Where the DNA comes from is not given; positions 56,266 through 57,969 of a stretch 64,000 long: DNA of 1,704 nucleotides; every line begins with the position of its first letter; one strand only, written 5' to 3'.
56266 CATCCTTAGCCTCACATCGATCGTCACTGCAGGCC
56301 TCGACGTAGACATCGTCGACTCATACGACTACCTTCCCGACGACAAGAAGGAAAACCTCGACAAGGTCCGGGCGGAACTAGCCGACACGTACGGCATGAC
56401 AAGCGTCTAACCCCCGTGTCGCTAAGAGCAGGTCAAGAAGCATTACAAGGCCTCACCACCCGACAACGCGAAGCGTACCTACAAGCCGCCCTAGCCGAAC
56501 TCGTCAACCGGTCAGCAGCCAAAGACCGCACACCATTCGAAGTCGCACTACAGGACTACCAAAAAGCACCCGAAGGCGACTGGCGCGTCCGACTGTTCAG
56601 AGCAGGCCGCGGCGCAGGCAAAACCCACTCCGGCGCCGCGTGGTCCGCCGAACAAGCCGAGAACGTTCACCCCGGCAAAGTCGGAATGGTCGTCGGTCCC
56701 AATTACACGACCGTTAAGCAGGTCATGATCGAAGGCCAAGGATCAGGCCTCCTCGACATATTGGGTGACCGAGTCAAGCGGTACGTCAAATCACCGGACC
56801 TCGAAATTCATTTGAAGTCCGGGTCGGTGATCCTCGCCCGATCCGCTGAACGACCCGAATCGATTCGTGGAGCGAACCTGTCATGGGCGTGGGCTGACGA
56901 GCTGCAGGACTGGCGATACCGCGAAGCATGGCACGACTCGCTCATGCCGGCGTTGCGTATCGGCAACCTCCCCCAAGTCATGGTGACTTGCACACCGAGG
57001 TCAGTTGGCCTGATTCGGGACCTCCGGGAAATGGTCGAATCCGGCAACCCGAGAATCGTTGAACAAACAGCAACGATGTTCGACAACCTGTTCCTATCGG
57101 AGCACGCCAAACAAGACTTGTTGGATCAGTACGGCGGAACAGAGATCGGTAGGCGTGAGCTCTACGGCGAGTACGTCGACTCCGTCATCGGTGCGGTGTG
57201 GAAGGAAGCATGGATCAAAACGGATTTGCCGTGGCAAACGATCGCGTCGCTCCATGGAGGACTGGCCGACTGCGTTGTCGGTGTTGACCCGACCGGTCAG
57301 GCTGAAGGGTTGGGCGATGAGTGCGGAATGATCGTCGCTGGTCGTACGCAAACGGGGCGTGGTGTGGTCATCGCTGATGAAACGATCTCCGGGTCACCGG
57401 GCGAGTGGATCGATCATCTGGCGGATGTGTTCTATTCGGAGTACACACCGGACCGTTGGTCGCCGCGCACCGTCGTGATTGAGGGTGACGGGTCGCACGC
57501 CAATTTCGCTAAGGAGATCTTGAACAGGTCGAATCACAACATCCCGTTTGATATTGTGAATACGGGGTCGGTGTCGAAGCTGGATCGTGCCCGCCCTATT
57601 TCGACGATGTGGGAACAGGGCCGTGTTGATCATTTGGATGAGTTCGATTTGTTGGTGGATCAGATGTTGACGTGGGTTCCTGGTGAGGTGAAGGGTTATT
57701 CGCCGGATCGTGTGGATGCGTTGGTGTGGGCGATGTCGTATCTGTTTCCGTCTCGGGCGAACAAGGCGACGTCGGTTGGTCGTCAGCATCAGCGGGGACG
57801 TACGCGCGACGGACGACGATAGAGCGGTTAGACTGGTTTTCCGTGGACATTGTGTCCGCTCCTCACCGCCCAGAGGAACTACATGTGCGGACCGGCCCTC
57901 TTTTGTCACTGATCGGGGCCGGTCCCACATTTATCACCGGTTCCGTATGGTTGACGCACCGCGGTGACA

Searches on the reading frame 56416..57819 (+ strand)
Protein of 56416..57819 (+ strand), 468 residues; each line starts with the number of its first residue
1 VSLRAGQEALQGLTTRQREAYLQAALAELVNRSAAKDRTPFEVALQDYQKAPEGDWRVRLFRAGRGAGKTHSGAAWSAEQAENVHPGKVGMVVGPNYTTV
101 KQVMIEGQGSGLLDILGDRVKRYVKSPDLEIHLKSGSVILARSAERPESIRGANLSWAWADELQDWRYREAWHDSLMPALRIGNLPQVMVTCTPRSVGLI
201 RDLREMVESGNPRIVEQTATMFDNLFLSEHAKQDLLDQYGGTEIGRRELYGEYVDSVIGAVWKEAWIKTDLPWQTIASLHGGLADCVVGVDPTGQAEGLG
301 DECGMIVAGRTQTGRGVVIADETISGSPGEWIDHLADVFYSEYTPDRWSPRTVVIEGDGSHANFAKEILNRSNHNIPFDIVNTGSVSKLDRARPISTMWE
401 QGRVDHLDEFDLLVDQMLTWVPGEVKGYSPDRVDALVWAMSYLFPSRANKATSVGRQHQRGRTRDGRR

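Call 33: search_protein_families(library=pfam, proteins=[window:56416-57819:+], max_evalue=0.01)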
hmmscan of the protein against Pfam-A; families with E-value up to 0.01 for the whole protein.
window:56416-57819:+ (468 aa): 3 families
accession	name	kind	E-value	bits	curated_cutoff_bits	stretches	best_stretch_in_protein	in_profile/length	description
PF03237.21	Terminase_6N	-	5.2e-15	56.1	22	1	61-268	2-214/215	Terminase large subunit, T4likevirus-type, N-terminal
PF17289.8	Terminase_6C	-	7.5e-06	26.4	22.6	1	288-442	1-154/155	Terminase RNaseH-like domain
PF04466.19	Terminase_3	-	0.001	19.1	23.2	1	124-239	67-187/201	Phage terminase large subunit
